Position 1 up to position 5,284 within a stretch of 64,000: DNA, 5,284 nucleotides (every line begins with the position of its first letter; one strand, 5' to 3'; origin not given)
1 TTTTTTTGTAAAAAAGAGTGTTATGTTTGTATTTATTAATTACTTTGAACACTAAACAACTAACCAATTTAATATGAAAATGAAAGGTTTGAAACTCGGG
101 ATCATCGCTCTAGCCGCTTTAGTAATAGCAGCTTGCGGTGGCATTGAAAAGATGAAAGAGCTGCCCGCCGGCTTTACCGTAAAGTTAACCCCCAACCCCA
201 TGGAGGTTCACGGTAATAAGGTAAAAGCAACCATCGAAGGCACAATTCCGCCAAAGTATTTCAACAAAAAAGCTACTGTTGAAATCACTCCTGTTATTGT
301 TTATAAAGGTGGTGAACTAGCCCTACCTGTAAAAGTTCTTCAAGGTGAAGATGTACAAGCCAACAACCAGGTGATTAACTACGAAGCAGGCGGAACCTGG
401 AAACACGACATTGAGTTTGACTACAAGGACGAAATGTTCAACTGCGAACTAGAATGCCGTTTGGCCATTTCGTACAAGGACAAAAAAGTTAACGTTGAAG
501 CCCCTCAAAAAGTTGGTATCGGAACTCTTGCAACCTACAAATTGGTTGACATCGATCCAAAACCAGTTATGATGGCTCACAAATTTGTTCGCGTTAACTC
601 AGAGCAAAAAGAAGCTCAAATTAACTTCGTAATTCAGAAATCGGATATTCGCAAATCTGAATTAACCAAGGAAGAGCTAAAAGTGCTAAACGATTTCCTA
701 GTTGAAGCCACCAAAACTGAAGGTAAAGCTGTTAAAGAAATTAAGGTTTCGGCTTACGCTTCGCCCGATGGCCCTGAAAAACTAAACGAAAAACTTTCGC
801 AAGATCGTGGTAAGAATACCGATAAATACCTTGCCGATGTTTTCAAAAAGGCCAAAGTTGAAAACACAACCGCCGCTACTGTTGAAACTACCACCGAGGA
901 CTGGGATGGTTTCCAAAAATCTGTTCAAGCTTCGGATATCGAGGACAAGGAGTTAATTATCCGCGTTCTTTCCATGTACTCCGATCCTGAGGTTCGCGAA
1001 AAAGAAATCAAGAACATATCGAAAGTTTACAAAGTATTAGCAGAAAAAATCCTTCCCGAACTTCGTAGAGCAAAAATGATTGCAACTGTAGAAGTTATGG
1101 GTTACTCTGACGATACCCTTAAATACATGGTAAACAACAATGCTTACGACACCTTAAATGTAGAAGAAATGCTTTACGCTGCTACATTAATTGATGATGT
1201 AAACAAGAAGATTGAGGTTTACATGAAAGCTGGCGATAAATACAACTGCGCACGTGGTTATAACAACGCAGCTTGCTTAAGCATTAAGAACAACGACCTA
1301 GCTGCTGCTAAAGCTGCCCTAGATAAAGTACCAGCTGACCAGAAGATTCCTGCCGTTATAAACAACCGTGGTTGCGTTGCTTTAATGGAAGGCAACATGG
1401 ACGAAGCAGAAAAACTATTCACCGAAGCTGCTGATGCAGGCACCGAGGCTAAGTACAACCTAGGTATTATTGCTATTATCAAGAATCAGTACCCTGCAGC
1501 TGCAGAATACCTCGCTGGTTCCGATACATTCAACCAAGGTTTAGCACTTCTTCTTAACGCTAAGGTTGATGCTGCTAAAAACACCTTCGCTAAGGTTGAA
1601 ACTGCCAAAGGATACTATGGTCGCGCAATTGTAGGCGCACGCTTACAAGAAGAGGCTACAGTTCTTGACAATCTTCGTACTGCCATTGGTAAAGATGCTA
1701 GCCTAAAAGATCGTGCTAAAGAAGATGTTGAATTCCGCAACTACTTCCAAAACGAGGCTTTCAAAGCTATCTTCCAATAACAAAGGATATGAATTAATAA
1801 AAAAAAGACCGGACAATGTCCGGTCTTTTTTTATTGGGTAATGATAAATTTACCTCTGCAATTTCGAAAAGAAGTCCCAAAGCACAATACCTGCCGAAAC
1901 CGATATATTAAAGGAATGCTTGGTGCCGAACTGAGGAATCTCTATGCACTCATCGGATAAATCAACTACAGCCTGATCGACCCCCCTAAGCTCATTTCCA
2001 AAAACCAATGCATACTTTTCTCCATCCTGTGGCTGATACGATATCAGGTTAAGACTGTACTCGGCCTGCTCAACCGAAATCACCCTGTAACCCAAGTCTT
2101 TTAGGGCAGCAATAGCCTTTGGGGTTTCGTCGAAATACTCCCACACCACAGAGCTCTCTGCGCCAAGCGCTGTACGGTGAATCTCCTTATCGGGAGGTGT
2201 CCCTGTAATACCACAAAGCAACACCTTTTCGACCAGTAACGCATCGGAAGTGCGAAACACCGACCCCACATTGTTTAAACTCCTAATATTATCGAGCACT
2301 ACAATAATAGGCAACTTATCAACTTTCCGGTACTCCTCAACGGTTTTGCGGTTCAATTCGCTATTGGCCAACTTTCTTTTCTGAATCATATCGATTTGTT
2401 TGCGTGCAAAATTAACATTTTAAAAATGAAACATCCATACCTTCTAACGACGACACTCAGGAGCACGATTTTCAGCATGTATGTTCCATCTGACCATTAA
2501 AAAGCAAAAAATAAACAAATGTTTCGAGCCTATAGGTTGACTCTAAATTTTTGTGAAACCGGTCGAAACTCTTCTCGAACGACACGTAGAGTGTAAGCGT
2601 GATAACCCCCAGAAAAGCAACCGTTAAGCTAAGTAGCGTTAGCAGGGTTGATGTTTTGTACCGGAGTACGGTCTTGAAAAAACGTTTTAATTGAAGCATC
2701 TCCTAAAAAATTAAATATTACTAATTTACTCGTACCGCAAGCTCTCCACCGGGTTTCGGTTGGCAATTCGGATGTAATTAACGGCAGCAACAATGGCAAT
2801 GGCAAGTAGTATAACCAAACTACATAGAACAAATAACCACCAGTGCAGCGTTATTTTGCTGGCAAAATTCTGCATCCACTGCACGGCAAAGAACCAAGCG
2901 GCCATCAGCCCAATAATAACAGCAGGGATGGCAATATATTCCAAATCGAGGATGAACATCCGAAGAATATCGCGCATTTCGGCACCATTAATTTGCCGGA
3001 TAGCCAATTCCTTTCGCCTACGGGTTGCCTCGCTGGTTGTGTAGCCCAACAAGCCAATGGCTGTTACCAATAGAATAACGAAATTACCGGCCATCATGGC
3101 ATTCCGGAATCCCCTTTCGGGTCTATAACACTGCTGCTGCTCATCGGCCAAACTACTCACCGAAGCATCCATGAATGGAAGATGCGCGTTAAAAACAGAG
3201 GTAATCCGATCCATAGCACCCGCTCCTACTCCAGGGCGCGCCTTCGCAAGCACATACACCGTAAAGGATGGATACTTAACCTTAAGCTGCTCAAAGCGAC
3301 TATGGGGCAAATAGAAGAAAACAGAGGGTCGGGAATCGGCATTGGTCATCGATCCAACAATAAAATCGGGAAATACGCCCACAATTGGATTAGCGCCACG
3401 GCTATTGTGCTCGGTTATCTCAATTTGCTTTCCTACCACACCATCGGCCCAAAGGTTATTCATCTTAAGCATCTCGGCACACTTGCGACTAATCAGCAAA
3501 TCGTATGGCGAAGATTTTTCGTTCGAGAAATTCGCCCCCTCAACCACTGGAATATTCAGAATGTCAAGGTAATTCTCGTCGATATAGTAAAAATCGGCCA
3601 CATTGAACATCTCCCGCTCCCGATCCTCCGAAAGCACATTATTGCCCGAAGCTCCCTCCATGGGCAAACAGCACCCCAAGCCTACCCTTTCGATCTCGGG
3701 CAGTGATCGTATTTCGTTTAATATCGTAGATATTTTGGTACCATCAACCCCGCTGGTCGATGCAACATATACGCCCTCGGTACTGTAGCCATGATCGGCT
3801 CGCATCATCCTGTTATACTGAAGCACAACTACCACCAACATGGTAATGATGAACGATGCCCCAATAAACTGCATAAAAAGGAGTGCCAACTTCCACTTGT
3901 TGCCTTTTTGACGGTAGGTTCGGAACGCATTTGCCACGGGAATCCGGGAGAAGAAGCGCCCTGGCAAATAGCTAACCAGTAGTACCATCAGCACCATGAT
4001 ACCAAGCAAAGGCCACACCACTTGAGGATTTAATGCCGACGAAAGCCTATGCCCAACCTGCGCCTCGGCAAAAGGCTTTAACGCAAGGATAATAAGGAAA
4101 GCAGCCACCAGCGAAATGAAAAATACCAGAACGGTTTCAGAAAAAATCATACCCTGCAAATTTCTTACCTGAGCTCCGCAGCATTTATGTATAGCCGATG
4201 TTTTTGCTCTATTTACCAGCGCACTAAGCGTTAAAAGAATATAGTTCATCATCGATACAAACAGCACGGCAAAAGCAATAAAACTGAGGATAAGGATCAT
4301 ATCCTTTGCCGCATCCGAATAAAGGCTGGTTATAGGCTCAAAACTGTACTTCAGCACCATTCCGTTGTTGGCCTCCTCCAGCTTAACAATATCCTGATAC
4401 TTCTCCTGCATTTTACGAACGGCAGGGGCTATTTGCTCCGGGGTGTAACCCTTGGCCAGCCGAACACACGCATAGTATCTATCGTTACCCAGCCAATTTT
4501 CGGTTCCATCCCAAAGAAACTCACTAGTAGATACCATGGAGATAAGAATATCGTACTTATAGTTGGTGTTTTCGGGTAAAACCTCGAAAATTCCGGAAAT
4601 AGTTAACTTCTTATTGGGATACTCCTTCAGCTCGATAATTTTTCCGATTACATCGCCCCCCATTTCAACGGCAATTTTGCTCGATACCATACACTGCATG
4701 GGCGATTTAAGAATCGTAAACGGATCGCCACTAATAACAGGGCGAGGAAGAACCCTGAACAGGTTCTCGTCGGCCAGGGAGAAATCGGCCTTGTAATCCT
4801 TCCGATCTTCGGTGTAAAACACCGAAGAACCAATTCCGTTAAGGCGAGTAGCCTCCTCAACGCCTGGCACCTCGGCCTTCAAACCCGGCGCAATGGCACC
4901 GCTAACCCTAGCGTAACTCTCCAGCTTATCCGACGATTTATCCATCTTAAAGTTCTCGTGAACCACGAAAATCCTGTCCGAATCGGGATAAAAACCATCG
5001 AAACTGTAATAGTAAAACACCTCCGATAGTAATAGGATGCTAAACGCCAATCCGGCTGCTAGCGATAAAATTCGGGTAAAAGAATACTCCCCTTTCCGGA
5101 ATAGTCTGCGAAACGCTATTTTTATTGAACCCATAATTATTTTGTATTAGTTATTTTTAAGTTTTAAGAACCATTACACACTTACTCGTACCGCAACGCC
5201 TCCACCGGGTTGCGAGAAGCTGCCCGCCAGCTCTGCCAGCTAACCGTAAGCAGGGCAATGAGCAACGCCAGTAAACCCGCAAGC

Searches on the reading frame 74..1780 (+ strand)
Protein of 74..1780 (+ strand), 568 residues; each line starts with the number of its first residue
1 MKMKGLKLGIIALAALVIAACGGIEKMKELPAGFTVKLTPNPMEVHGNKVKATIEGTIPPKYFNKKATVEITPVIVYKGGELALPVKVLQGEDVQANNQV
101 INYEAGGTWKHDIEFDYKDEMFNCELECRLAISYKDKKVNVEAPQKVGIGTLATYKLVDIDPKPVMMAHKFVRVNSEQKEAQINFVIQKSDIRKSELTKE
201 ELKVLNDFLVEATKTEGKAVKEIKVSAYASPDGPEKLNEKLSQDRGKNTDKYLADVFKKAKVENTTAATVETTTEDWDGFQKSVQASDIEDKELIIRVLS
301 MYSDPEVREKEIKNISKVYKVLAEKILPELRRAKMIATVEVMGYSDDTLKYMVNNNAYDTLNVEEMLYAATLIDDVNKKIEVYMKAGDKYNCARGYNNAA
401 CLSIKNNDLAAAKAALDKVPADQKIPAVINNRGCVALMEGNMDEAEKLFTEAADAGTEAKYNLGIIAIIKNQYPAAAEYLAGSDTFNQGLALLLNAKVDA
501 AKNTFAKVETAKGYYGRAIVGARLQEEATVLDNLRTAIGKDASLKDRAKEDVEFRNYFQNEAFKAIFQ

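Call 47: search_protein_families(library=pfam, proteins=[window:74-1780:+], max_evalue=0.00001)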
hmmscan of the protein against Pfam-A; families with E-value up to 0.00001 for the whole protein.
window:74-1780:+ (568 aa): 1 family
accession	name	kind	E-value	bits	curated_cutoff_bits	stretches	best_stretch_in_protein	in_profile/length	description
PF07719.23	TPR_2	-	1.7e-06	28.1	27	0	428-453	3-28/34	Tetratricopeptide repeat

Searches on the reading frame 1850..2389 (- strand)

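Call 47: search_protein_families(library=pfam, proteins=[window:1850-2389:-], max_evalue=0.00001)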
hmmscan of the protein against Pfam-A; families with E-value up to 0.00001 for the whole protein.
window:1850-2389:- (179 aa): 1 family
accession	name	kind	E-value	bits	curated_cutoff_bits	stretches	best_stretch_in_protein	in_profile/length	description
PF00588.24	SpoU_methylase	-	3e-32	112.1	29.7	1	28-171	2-142/142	SpoU rRNA Methylase family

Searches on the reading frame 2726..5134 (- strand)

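Call 3: search_protein_families(library=pfam, proteins=[window:2726-5134:-])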
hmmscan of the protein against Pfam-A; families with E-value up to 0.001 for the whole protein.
window:2726-5134:- (802 aa): 2 families
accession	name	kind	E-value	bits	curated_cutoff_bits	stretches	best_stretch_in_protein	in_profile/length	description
PF12704.14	MacB_PCD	-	6.7e-22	79.2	27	2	21-241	4-206/207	MacB-like periplasmic core domain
PF02687.27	FtsX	-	1.7e-20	73.7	25.5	2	685-795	5-120/120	FtsX-like permease C-terminal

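Call 45: search_protein_families(library=ncbifam, proteins=[window:2726-5134:-])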
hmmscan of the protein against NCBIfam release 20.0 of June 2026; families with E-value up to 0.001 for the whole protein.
window:2726-5134:- (802 aa): 2 families
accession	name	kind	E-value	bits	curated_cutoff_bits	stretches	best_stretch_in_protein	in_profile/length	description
TIGR03434.1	ADOP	subfamily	2.1e-51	175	622.3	1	4-802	5-803/803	ADOP family duplicated permease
NF038008.1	ABC_perm_DarB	equivalog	3.2e-20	71.7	700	1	276-788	269-773/777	darobactin export ABC transporter permease subunit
